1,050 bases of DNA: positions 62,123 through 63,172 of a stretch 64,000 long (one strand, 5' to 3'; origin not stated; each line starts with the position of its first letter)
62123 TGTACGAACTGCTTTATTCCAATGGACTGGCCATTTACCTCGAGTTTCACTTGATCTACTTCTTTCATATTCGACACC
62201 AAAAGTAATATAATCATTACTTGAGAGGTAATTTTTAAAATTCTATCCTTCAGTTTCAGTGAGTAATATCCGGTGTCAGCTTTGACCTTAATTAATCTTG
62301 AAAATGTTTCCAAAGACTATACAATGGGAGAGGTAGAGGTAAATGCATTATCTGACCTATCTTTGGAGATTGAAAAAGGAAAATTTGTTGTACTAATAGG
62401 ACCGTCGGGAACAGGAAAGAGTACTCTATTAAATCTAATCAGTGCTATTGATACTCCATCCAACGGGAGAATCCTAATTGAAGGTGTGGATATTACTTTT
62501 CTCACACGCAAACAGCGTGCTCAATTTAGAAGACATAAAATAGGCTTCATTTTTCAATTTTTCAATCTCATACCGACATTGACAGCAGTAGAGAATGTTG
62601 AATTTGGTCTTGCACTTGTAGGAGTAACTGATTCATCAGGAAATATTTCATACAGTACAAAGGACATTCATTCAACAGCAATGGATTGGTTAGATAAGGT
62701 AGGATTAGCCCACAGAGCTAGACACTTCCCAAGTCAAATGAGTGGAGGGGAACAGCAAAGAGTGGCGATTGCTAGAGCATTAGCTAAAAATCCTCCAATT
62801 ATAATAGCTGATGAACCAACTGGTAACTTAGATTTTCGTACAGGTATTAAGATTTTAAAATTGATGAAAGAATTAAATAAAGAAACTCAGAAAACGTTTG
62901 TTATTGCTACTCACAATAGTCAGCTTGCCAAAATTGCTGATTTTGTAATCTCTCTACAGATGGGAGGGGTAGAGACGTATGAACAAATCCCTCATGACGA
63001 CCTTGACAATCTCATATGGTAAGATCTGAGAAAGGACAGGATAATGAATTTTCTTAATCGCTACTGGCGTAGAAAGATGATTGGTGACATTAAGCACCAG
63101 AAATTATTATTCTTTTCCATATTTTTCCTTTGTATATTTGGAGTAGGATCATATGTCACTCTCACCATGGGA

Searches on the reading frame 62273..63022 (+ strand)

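Call 60: search_protein_families(library=pfam, proteins=[window:62273-63022:+], max_evalue=0.001)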
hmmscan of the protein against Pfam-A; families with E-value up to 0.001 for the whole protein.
window:62273-63022:+ (249 aa): 8 families
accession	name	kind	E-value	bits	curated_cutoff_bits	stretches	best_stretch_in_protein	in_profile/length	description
PF00005.33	ABC_tran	-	9.6e-38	130.3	25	1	26-183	1-136/137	ABC transporter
PF02463.25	SMC_N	-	1.5e-08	34.8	40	1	36-230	24-213/220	RecF/RecN/SMC N terminal domain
PF13304.12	AAA_21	-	3e-07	31.2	27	0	38-59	1-22/304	AAA domain, putative AbiEii toxin, Type IV TA system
PF03193.22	RsgA_GTPase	-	2.3e-05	24.8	30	1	23-57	94-127/174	RsgA GTPase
PF13191.12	AAA_16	-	0.00019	22.4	32.6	1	22-64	8-52/167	AAA ATPase domain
PF13555.12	AAA_29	-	0.00024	21.2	27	1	31-63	17-49/61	P-loop containing region of AAA domain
PF20720.3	nSTAND3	-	0.00071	19.7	27.2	0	22-56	3-37/155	Novel STAND NTPase 3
PF25199.1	nSTAND_NTPase5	-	0.0008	19.7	34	0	31-54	36-59/145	Novel STAND NTPase 5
